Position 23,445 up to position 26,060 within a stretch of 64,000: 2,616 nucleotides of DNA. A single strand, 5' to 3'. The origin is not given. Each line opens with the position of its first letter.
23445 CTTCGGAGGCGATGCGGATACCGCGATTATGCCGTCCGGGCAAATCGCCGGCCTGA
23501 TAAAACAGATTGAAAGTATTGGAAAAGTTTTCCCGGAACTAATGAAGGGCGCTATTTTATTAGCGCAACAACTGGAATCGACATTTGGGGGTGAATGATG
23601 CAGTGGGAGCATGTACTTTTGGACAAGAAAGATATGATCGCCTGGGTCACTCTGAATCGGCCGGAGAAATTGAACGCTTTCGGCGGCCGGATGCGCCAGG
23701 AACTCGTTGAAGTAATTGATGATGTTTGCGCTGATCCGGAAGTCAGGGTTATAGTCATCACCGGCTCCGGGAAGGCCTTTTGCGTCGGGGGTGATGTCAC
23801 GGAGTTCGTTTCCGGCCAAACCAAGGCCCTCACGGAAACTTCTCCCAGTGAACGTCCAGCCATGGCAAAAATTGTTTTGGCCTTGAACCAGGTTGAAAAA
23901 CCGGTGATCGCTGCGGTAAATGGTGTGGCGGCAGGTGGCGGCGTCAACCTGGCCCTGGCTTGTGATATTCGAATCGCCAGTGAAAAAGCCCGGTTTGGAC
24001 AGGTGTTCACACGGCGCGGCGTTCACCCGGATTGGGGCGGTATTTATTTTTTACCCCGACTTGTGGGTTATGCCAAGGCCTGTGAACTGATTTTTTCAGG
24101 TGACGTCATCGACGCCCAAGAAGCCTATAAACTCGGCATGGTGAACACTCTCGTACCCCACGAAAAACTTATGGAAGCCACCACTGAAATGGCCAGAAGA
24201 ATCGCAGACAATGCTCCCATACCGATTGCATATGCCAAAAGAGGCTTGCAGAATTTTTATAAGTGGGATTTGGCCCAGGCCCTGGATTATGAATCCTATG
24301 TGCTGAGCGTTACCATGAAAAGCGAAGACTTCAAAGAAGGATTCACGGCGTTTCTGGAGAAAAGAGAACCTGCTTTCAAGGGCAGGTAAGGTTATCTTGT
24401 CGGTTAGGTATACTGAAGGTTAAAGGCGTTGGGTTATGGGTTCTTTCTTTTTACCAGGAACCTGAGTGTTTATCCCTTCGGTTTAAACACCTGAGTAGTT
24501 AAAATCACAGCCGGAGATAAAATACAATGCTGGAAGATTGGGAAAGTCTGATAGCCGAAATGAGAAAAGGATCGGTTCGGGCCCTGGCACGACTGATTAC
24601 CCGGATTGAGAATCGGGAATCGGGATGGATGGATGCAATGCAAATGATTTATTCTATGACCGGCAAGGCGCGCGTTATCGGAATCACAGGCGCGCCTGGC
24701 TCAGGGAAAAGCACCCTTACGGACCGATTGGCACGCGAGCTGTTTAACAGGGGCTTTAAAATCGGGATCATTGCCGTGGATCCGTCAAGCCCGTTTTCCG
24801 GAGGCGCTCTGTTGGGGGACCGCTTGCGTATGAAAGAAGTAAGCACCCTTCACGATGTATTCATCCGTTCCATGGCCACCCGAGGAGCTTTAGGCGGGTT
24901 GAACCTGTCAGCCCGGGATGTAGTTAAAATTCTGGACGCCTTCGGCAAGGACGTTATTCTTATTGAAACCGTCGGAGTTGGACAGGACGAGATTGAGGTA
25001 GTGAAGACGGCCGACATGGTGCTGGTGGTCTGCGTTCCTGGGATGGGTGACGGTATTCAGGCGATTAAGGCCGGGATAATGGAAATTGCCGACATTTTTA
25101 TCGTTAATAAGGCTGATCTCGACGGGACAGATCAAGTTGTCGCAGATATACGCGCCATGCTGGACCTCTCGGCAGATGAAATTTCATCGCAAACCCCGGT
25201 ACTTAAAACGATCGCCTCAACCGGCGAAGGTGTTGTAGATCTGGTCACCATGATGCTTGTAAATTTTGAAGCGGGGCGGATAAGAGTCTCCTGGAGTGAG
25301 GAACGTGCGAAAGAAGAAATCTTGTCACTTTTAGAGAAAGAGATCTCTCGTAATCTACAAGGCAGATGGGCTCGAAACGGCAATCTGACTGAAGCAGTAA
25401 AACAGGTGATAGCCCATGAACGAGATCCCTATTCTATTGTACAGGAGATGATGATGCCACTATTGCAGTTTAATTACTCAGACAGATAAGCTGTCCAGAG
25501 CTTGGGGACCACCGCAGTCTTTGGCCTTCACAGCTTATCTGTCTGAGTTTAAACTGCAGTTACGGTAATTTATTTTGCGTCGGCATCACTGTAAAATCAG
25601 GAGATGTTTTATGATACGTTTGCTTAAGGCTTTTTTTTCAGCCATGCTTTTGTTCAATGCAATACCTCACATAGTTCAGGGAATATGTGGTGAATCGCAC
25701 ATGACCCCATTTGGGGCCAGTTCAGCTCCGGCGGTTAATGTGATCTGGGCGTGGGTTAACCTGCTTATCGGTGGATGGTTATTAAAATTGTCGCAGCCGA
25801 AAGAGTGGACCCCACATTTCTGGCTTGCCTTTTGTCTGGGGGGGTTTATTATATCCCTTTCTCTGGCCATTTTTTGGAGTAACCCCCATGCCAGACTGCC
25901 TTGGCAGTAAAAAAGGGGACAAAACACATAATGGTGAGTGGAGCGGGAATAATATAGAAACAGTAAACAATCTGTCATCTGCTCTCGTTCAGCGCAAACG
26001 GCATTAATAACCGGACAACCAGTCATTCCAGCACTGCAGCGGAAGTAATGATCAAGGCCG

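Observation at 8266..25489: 17-kb TetR / TRAP / CoA-ligase / split B12-mutase / PrpD / beta-oxidation cluster with no acyl-CoA dehydrogenase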

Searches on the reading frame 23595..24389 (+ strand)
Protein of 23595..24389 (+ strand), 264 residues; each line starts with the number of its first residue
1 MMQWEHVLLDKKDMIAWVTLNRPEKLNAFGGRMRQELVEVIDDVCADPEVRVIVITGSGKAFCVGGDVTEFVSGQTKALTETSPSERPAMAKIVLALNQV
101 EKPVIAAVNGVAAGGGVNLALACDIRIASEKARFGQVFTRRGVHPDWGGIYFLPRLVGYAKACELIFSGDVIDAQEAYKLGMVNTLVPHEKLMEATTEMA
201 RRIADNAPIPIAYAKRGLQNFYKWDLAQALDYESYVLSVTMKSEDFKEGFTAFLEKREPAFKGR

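Call 4: search_protein_families(library=pfam, proteins=[window:23595-24389:+])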
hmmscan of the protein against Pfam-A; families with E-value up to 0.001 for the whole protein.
window:23595-24389:+ (264 aa): 2 families
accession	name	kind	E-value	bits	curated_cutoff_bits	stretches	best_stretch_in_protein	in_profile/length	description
PF00378.25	ECH_1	-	1.1e-67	228.5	27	1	12-263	3-250/251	Enoyl-CoA hydratase/isomerase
PF16113.10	ECH_2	-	1.7e-40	140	27.2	1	16-200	2-185/335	Enoyl-CoA hydratase/isomerase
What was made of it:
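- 23595..24389 (+): Crotonase-fold protein lacking both hydratase glutamates. Its start overlaps the end of the FabK-like gene by 4 nt. PF00378 (call 4).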

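Call 6: search_protein_families(library=ncbifam, proteins=[window:23595-24389:+], max_evalue=0.00001)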
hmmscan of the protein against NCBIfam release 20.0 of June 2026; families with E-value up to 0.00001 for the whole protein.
window:23595-24389:+ (264 aa): 73 families (the best 25 are shown)
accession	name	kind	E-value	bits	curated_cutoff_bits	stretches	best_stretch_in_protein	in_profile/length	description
NF006109.0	PRK08260.1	subfamily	3.3e-75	253.1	320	1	2-263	1-277/296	enoyl-CoA hydratase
NF004475.0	PRK05809.1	subfamily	1.3e-71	241.1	394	1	2-264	1-260/260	short-chain-enoyl-CoA hydratase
NF051848.1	EnCoAHydtEchA19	equivalog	9.8e-70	235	400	1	6-264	1-258/258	enoyl-CoA hydratase EchA19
NF006699.0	PRK09245.1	subfamily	1.1e-69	234.6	354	1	6-264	4-266/266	crotonase/enoyl-CoA hydratase family protein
NF004857.0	PRK06210.1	equivalog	1.2e-69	234.8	341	1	2-263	5-274/275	enoyl-CoA hydratase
TIGR02280.1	PaaB1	equivalog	4.3e-64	216.5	345.15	1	7-264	1-256/256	2-(1,2-epoxy-1,2-dihydrophenyl)acetyl-CoA isomerase PaaG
NF006107.0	PRK08258.1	equivalog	8.8e-64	215.5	330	1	3-264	15-277/277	enoyl-CoA hydratase family protein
NF005802.0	PRK07657.1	equivalog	1.3e-63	214.9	363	1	11-263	10-259/260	enoyl-CoA hydratase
NF004840.0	PRK06190.1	equivalog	3e-61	207.3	253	1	5-244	4-239/260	enoyl-CoA hydratase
NF004781.0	PRK06127.1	subfamily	2.1e-60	204.7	291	1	5-264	11-269/269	enoyl-CoA hydratase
NF005803.0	PRK07658.1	equivalog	1e-59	202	313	1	7-264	4-257/257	enoyl-CoA hydratase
NF006007.0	PRK08138.1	subfamily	6.3e-59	199.5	355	1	10-264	12-261/261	enoyl-CoA hydratase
NF004517.0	PRK05862.1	equivalog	1.5e-58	198.3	396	1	2-263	1-256/257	enoyl-CoA hydratase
NF004635.0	PRK05981.1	equivalog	2e-58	198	351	1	2-264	1-266/266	enoyl-CoA hydratase/isomerase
NF042430.2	EnCoAhydt_DpgD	equivalog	2.8e-57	194.1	400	1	10-263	2-257/258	enoyl-CoA-hydratase DpgD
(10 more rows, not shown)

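Call 60: search_solved_structures(query=window:23595-24389:+, max_evalue=1e-35, show_alignments=1)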
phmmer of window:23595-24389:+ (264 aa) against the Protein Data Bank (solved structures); distinct sequences matched with E-value up to 1e-35: 53.
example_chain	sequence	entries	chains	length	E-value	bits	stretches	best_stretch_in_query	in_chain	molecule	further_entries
5zai_A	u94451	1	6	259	2.5e-60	207.1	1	2-264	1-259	3-hydroxypropionyl-coenzyme A dehydratase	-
2ej5_A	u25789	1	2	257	1.3e-55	191.6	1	5-263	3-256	Enoyl-CoA hydratase subunit II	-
9qwv_A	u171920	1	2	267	2.5e-51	177.6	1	11-263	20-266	Enoyl-CoA hydratase, mitochondrial, putative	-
3hrx_A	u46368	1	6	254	3e-51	177.4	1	7-264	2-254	Probable enoyl-CoA hydratase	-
6sl9_AAA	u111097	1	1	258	3e-51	177.3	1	7-264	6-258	Enoyl-CoA hydratase/carnithine racemase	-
6slb_AAA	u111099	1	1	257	3.1e-51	177.3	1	7-264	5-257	Enoyl-CoA hydratase/carnithine racemase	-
5z7r_A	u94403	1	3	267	3.6e-51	177.1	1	3-262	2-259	Short-chain-enoyl-CoA hydratase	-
6sla_AAA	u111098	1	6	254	1.8e-50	174.8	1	7-264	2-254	Enoyl-CoA hydratase/carnithine racemase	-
6ijk_A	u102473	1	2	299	1.3e-48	168.7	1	12-261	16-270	Enoyl-CoA hydratase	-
5xzd_A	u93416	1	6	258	5.7e-48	166.6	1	2-263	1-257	Enoyl-CoA hydratase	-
3kqf_A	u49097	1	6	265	1.3e-46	162.2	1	2-263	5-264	Enoyl-CoA hydratase/isomerase family protein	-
3g64_A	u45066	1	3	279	3.9e-46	160.6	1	3-264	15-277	Putative enoyl-CoA hydratase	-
4fzw_C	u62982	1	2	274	1.9e-45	158.3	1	7-264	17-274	1,2-epoxyphenylacetyl-CoA isomerase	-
2pbp_A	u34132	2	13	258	1.9e-44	155.1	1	12-264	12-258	Enoyl-CoA hydratase subunit I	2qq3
7eum_C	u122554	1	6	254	3.3e-44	154.3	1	11-257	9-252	Enoyl-CoA hydratase/isomerase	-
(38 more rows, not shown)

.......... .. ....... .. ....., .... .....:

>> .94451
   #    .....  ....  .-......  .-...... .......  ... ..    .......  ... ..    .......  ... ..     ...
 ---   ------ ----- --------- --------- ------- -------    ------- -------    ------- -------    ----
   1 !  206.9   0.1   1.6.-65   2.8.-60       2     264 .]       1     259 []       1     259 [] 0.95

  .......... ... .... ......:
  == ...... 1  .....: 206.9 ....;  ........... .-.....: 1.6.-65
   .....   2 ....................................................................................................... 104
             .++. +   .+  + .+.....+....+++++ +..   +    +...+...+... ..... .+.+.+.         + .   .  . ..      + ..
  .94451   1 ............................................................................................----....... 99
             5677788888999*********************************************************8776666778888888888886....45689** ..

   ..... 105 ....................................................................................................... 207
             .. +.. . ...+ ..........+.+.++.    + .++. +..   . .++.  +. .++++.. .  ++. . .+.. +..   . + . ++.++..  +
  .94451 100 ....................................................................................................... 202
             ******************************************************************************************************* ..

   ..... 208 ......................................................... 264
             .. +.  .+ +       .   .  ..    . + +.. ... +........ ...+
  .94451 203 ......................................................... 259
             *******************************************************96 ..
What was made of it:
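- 23595..24389 (+): Alignment to 5ZAI shows GGGVN instead of GGGLE and QVF instead of LPE (call 60).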

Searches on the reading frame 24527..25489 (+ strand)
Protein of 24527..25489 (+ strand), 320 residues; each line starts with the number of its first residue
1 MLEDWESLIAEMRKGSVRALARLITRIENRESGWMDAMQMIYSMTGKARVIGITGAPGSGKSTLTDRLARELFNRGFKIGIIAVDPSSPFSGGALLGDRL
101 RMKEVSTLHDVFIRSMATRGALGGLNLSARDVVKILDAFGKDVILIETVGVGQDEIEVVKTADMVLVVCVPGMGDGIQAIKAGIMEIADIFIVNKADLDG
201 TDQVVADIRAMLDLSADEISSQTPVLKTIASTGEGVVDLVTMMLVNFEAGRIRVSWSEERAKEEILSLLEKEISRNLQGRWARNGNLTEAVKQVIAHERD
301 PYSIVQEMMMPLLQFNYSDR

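Call 4: search_protein_families(library=pfam, proteins=[window:24527-25489:+])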
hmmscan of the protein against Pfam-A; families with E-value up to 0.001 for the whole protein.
window:24527-25489:+ (320 aa): 8 families
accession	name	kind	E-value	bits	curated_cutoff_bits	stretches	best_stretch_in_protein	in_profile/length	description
PF03308.22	MeaB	-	5.1e-79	265.5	23.1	1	20-251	1-239/273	Methylmalonyl Co-A mutase-associated GTPase MeaB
PF13238.12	AAA_18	-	1e-05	26.4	29.4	1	51-82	1-31/128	AAA domain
PF02492.25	cobW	-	1.6e-05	25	20.7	1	50-210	2-167/180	CobW/HypB/UreG, nucleotide-binding domain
PF20720.3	nSTAND3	-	1.9e-05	24.8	27.2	1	38-80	7-49/155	Novel STAND NTPase 3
PF00009.33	GTP_EFTU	-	2.8e-05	24.2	26.5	0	48-70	3-25/188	Elongation factor Tu GTP binding domain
PF13401.12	AAA_22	-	6.5e-05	23.7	27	1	47-98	4-53/130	AAA domain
PF03266.21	NTPase_1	-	7.7e-05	23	23.9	1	51-80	2-31/168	NTPase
PF03205.20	MobB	-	0.00026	21.3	26.6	1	50-82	1-33/133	Molybdopterin guanine dinucleotide synthesis protein B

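Call 6: search_protein_families(library=ncbifam, proteins=[window:24527-25489:+], max_evalue=0.00001)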
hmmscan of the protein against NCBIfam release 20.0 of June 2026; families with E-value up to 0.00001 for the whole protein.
window:24527-25489:+ (320 aa): 7 families
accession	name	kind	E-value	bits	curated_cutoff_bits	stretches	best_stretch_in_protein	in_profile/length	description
TIGR00750.1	lao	equivalog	5.1e-88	295.1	240.75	1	15-307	1-297/300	methylmalonyl Co-A mutase-associated GTPase MeaB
NF006958.0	PRK09435.1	equivalog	8e-66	222.3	329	1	5-295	10-307/333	methylmalonyl Co-A mutase-associated GTPase MeaB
NF045497.1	IsobCoAmut_IcmF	equivalog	1.1e-42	146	1500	1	9-249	146-397/1076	fused isobutyryl-CoA mutase/GTPase IcmF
TIGR00073.1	hypB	equivalog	6.4e-08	32.3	121.2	1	47-242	29-209/217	hydrogenase nickel incorporation protein HypB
NF006746.0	PRK09270.1-5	subfamily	1.7e-06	27.1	250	1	47-85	20-58/210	nucleoside/nucleotide kinase family protein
NF006743.0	PRK09270.1-2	equivalog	5.4e-06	25.6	227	1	44-73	24-53/217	nucleoside/nucleotide kinase family protein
NF011056.0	PRK14489.1-1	equivalog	7.2e-06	25.3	379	0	43-84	198-239/363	bifunctional molybdenum cofactor guanylyltransferase MobA/molybdopterin-guanine dinucleotide biosynthesis adaptor protein MobB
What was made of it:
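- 24527..25489 (+): MeaB G-protein chaperone of the mutase. TIGR00750 at 295 bits, above its cut-off of 241 (call 6).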

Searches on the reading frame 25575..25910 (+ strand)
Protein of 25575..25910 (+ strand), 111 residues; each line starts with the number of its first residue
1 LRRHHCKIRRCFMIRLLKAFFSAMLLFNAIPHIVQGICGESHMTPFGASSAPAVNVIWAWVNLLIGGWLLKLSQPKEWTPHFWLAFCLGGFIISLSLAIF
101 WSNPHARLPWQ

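Call 4: search_protein_families(library=pfam, proteins=[window:25575-25910:+])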
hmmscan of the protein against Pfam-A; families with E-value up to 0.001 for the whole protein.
window:25575-25910:+ (111 aa): 0 families

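Call 36: search_protein_families(library=pfam, proteins=[window:25575-25910:+], max_evalue=0.001)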
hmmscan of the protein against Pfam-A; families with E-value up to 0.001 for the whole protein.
window:25575-25910:+ (111 aa): 0 families
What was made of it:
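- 25611..25910 (+): Conserved small membrane protein of about 99 aa, function unknown. No Pfam hit (calls 4, 36).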
